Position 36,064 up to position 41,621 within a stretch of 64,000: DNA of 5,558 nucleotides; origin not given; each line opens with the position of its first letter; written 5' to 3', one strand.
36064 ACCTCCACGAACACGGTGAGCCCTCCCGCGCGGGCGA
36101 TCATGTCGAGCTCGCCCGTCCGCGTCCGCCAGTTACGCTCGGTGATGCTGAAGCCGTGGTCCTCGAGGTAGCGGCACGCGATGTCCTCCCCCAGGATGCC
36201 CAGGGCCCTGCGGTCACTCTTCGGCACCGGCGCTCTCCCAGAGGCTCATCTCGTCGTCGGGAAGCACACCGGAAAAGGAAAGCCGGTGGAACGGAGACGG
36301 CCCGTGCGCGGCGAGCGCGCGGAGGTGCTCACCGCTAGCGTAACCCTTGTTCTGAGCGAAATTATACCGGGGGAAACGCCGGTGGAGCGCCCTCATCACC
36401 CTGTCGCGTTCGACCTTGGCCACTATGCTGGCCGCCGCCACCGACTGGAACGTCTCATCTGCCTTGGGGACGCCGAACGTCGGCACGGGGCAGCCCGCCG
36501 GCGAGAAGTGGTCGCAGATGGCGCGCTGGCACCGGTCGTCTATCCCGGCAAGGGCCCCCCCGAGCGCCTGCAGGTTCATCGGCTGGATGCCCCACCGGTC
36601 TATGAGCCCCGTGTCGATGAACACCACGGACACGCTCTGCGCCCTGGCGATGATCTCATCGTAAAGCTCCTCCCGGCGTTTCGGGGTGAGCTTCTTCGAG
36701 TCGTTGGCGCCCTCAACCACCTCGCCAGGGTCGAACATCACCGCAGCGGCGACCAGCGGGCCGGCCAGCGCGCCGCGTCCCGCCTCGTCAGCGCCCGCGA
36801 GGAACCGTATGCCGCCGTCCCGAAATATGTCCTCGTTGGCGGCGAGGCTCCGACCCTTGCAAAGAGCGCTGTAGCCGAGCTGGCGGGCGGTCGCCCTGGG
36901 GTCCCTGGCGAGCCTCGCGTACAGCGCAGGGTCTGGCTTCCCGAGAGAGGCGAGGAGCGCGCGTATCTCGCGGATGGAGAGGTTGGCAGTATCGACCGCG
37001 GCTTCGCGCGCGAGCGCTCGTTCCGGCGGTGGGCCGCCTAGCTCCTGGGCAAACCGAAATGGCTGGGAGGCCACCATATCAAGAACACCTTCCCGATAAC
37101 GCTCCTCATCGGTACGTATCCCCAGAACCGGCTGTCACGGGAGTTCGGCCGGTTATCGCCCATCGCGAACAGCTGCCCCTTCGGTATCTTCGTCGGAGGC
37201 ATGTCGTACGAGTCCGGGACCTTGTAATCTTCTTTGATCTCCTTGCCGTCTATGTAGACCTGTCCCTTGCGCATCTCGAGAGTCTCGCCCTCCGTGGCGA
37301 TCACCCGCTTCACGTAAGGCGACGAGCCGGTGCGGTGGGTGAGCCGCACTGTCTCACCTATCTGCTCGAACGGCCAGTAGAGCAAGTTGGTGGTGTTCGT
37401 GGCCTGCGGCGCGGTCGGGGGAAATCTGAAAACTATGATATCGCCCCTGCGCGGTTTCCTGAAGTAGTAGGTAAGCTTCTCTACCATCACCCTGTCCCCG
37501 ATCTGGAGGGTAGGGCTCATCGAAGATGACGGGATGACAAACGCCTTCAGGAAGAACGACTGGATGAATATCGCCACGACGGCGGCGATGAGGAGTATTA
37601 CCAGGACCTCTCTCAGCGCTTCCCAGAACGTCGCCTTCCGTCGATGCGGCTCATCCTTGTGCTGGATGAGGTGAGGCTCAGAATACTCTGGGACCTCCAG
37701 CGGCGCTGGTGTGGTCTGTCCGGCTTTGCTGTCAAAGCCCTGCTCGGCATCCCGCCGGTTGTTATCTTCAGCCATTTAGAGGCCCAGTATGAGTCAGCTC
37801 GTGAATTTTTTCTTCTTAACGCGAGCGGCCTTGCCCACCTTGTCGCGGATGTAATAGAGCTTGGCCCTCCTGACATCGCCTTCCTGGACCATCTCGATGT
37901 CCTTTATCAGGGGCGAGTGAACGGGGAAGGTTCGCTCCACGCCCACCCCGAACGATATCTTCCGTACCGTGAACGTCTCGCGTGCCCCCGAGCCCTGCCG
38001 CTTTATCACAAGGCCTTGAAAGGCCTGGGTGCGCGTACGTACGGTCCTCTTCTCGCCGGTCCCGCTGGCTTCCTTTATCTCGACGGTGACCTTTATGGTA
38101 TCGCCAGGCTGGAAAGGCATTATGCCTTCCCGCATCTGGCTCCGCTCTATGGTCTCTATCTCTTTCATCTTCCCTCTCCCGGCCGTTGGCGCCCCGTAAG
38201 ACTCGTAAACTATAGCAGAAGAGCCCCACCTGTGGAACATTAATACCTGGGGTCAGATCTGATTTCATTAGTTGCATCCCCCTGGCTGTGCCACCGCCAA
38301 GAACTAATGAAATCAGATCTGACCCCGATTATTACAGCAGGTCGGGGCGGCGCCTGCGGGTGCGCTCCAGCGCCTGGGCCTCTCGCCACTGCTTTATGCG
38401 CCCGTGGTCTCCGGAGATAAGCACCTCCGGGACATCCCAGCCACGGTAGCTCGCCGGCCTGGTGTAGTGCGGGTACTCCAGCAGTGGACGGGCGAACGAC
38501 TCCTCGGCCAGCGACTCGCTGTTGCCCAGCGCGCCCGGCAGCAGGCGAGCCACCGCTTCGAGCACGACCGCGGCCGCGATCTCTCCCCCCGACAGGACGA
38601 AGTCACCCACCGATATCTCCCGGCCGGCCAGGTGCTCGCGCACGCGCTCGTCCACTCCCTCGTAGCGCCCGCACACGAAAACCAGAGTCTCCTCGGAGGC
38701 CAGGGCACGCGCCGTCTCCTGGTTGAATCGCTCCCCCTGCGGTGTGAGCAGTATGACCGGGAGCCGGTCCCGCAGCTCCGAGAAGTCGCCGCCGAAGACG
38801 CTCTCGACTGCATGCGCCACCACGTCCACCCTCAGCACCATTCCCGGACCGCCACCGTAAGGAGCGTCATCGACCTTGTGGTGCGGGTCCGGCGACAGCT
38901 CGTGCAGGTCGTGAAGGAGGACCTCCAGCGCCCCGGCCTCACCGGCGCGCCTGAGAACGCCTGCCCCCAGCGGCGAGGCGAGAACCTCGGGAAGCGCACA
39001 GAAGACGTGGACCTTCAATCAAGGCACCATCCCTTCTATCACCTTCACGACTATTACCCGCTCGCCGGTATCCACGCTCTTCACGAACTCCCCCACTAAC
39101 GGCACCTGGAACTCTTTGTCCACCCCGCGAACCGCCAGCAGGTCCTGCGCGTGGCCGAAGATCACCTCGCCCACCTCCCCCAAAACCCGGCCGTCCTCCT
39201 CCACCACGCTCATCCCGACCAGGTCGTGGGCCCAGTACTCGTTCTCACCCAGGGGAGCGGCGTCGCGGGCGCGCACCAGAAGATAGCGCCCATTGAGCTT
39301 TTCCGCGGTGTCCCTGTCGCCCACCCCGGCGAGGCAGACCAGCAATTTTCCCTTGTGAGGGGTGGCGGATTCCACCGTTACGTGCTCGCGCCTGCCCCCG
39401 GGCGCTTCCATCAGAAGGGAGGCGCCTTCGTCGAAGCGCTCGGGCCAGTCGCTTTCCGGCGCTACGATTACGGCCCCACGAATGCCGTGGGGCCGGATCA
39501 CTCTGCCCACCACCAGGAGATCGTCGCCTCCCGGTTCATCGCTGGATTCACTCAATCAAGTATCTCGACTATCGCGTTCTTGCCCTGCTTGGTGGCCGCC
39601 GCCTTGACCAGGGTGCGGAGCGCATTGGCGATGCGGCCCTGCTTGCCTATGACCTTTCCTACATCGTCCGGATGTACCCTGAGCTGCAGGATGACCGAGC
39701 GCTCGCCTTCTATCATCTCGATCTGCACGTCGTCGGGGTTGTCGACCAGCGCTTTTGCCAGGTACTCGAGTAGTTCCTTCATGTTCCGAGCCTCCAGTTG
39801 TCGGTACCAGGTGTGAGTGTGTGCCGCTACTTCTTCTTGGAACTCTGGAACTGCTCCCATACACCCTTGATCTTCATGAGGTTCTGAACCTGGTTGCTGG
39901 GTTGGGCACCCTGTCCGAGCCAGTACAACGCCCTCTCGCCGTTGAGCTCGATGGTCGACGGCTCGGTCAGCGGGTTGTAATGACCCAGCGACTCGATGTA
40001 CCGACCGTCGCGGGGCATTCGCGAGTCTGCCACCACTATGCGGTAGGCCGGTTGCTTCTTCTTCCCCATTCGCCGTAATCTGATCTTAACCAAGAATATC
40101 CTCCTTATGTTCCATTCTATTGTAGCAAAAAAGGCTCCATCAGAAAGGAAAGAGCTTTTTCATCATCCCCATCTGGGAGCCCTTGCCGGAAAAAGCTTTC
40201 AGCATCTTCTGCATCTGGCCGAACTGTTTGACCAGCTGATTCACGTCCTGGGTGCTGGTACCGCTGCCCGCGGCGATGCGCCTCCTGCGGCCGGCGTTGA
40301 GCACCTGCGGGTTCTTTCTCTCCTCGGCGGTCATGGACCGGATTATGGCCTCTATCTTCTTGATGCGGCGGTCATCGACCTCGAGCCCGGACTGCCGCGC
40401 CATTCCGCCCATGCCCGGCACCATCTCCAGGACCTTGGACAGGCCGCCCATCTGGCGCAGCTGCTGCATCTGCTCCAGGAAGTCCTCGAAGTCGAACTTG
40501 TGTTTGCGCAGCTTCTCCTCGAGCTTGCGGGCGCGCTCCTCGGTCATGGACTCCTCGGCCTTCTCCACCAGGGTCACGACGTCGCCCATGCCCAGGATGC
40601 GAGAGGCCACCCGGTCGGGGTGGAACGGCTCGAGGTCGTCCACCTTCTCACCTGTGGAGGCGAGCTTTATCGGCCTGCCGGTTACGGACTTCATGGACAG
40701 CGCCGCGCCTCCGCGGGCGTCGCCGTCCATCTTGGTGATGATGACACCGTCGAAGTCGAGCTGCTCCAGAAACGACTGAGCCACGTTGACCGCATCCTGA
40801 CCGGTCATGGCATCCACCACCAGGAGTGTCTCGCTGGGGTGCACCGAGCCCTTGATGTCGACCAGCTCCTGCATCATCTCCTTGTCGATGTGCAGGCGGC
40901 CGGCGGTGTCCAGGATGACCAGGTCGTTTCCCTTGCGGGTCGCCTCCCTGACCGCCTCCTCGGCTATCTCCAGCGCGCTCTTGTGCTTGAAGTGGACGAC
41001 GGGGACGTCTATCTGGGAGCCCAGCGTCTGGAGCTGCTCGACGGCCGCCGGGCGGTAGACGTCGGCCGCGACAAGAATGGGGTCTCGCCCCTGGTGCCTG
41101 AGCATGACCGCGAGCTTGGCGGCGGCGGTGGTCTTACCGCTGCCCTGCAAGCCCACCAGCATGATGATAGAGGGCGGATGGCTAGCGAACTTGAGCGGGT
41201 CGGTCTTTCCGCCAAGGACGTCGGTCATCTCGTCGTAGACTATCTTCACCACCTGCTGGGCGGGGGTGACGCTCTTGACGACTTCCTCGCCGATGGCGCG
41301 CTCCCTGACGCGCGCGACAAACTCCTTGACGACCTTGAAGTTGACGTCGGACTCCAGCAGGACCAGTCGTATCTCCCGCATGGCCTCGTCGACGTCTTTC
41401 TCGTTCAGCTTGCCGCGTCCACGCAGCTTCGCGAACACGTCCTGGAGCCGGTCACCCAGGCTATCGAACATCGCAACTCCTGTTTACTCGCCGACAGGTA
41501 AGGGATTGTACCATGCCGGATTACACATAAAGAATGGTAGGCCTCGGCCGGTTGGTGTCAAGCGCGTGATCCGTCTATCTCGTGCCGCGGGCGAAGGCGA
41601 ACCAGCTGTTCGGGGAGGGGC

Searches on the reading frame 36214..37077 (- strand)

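Call 67: search_protein_families(library=pfam, proteins=[window:36214-37077:-], max_evalue=0.000001)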
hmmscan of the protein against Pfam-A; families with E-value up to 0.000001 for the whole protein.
window:36214-37077:- (287 aa): 1 family
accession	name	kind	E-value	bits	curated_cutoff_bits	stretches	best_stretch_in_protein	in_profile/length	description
PF01351.25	RNase_HII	-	8.8e-34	117.6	25.8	1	94-269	1-197/199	Ribonuclease HII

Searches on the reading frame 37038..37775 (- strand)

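Call 67: search_protein_families(library=pfam, proteins=[window:37038-37775:-], max_evalue=0.000001)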
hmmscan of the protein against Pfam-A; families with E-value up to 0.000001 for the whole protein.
window:37038-37775:- (245 aa): 1 family
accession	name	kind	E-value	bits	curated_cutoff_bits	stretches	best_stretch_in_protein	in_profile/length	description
PF10502.14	Peptidase_S26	-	8.9e-50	169.4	22.9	1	55-235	2-168/168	Signal peptidase, peptidase S26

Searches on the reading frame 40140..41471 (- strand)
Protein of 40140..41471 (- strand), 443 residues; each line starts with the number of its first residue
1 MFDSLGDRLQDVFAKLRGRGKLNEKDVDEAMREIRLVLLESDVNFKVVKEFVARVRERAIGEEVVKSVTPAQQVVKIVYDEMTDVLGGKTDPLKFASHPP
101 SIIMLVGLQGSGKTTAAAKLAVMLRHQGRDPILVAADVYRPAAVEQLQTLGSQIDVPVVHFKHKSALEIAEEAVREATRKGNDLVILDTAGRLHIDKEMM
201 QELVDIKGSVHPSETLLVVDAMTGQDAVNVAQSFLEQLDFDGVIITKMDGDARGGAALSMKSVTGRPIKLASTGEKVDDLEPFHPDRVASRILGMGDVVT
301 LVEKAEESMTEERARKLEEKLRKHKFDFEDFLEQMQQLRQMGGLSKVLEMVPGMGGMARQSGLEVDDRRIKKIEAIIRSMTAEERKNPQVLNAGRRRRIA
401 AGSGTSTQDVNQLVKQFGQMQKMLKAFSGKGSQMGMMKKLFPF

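Call 67: search_protein_families(library=pfam, proteins=[window:40140-41471:-], max_evalue=0.000001)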
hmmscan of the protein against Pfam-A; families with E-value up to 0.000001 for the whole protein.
window:40140-41471:- (443 aa): 6 families
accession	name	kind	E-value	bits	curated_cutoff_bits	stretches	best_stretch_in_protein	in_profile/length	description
PF00448.28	SRP54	-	3.9e-74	249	22.7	1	100-294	1-196/196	SRP54-type protein, GTPase domain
PF02978.25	SRP_SPB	-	2.8e-35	121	27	1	325-424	1-91/91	Signal peptide binding domain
PF02881.24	SRP54_N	-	5.1e-25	87.9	22.4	1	5-82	1-75/75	SRP54-type protein, helical bundle domain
PF13401.12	AAA_22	-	4.6e-08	33.9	27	1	100-208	5-109/130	AAA domain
PF06414.18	Zeta_toxin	-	2.1e-07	31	22.3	1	98-190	14-103/199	Zeta toxin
PF13671.12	AAA_33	-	8.5e-07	29.8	27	0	103-190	2-78/143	AAA domain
